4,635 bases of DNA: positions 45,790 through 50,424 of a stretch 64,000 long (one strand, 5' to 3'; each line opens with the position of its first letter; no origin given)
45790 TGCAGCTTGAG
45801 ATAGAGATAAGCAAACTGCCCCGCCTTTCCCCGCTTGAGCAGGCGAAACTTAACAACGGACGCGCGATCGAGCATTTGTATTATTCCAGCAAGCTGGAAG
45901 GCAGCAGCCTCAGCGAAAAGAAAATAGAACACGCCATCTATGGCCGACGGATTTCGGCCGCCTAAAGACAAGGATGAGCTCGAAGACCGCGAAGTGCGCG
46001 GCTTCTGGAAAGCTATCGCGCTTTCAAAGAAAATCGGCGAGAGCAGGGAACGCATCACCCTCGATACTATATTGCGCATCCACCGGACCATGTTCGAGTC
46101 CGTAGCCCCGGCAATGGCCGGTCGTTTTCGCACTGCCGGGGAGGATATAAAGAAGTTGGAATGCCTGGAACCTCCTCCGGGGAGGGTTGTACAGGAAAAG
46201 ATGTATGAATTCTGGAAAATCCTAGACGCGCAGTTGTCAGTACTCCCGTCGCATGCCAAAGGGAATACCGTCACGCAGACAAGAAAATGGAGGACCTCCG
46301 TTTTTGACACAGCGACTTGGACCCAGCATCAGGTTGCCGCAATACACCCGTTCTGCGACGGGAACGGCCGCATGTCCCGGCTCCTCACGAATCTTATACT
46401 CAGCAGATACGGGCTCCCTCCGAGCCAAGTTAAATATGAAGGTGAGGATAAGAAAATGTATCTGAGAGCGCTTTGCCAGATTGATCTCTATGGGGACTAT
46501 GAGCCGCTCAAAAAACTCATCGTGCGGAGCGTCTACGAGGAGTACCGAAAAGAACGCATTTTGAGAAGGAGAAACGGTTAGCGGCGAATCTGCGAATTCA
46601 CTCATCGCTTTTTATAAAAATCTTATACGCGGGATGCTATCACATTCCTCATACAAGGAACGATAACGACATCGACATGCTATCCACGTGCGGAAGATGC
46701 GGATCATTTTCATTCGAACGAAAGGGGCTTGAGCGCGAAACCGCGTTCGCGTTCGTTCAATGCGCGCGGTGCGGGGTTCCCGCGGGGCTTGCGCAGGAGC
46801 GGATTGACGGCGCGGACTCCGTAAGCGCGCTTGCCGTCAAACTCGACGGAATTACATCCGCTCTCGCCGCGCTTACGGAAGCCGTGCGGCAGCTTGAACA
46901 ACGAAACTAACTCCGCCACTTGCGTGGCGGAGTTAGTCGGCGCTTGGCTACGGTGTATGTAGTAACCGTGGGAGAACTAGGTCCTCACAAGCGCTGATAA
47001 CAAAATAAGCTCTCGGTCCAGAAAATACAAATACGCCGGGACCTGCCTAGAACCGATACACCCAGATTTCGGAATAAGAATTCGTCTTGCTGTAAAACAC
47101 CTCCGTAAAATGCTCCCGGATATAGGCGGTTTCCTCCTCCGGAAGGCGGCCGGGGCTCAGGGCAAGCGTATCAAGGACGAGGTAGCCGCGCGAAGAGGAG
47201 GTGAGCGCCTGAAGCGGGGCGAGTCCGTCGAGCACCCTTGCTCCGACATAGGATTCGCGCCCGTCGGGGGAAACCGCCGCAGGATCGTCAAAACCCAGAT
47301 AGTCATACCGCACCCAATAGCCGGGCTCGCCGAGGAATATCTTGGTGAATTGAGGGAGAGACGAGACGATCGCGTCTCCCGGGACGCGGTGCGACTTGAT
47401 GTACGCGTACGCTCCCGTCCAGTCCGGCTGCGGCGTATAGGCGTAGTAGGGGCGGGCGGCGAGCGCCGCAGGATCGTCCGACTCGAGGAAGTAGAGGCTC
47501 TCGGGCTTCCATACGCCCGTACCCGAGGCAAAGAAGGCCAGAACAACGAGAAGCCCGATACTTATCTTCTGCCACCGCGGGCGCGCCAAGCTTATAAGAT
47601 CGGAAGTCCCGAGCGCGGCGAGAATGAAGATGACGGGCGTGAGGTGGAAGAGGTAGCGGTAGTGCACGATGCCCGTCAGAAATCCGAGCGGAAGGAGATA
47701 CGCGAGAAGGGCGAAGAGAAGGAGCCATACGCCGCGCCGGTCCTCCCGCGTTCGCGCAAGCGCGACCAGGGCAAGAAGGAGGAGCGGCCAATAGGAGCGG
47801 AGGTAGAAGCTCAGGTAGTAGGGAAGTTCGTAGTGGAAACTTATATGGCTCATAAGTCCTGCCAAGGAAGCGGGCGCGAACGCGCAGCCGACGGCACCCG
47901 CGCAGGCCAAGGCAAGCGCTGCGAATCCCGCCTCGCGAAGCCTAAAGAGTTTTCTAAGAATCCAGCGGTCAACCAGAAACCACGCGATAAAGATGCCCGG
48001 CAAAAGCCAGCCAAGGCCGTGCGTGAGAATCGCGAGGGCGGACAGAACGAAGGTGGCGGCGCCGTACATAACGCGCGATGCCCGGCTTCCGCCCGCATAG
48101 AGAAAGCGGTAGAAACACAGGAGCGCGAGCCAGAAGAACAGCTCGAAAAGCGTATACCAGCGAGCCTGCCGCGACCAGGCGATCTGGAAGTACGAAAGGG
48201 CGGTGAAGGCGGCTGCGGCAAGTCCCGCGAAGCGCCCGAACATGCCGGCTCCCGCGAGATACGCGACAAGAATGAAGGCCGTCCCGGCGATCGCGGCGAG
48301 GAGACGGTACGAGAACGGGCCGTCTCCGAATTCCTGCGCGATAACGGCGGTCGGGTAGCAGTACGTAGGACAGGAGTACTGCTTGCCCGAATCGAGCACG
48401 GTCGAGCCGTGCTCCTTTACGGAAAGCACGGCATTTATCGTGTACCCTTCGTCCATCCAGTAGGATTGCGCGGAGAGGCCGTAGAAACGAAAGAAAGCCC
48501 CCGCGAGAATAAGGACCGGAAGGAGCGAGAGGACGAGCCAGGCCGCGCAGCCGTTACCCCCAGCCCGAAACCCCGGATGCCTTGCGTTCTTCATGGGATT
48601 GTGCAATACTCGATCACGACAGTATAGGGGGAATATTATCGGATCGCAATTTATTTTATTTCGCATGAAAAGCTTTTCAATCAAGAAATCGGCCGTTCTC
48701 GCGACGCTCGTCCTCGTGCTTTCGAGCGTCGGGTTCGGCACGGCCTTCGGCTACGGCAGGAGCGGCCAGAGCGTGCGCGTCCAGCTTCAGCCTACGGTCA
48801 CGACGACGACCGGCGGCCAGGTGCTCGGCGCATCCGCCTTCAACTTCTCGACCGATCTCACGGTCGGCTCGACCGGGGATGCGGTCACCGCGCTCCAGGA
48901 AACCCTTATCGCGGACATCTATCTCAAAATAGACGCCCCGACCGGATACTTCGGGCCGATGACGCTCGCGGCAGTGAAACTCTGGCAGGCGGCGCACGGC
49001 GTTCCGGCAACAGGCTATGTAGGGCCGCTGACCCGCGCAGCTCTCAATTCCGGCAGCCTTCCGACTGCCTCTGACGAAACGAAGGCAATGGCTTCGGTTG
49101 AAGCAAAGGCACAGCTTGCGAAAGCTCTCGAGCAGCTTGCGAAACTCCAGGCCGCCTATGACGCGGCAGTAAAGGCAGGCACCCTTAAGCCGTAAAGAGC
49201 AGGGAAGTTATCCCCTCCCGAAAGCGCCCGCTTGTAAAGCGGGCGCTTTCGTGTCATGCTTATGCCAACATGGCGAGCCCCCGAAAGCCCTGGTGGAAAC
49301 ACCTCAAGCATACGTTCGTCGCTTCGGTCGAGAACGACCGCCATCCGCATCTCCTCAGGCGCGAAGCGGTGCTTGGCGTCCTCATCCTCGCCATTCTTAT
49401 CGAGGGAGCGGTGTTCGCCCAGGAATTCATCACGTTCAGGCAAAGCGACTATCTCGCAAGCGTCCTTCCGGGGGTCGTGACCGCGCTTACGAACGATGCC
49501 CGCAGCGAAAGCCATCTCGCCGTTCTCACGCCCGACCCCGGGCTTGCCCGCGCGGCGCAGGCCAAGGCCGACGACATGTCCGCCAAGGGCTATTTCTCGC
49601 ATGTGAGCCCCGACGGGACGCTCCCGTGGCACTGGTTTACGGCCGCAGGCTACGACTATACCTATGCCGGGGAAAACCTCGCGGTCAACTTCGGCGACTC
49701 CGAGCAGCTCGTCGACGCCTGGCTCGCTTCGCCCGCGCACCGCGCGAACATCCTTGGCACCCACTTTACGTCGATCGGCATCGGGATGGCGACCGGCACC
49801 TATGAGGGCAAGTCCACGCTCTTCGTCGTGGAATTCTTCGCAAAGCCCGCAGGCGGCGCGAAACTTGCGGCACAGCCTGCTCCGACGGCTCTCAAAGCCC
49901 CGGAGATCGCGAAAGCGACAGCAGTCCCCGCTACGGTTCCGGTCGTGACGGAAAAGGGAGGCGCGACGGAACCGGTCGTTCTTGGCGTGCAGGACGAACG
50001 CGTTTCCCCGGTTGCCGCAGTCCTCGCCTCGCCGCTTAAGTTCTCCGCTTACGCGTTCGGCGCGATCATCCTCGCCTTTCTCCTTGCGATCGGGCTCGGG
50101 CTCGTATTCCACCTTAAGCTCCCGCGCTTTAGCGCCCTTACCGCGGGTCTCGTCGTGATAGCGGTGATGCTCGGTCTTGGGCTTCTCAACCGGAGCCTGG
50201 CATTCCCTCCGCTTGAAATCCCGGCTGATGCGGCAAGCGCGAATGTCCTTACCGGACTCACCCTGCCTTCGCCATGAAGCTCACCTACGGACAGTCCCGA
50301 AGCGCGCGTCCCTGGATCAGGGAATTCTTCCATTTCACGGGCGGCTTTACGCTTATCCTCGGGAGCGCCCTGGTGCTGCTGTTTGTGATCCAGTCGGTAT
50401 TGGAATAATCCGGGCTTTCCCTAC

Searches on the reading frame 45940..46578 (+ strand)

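Call 68: search_protein_families(library=pfam, proteins=[window:45940-46578:+], max_evalue=0.001)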
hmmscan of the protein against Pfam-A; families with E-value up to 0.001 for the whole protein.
window:45940-46578:+ (213 aa): 1 family
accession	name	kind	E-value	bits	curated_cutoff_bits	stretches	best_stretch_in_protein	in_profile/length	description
PF02661.23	Fic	-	2.4e-14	54.4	24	1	39-154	2-93/93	Fic/DOC family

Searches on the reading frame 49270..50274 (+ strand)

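Call 17: search_protein_families(library=pfam, proteins=[window:49270-50274:+], max_evalue=0.01)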
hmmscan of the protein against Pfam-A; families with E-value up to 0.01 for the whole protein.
window:49270-50274:+ (335 aa): 1 family
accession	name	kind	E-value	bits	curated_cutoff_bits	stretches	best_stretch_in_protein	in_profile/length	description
PF00188.32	CAP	-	3.4e-18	67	21.1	1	72-188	2-116/117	Cysteine-rich secretory protein family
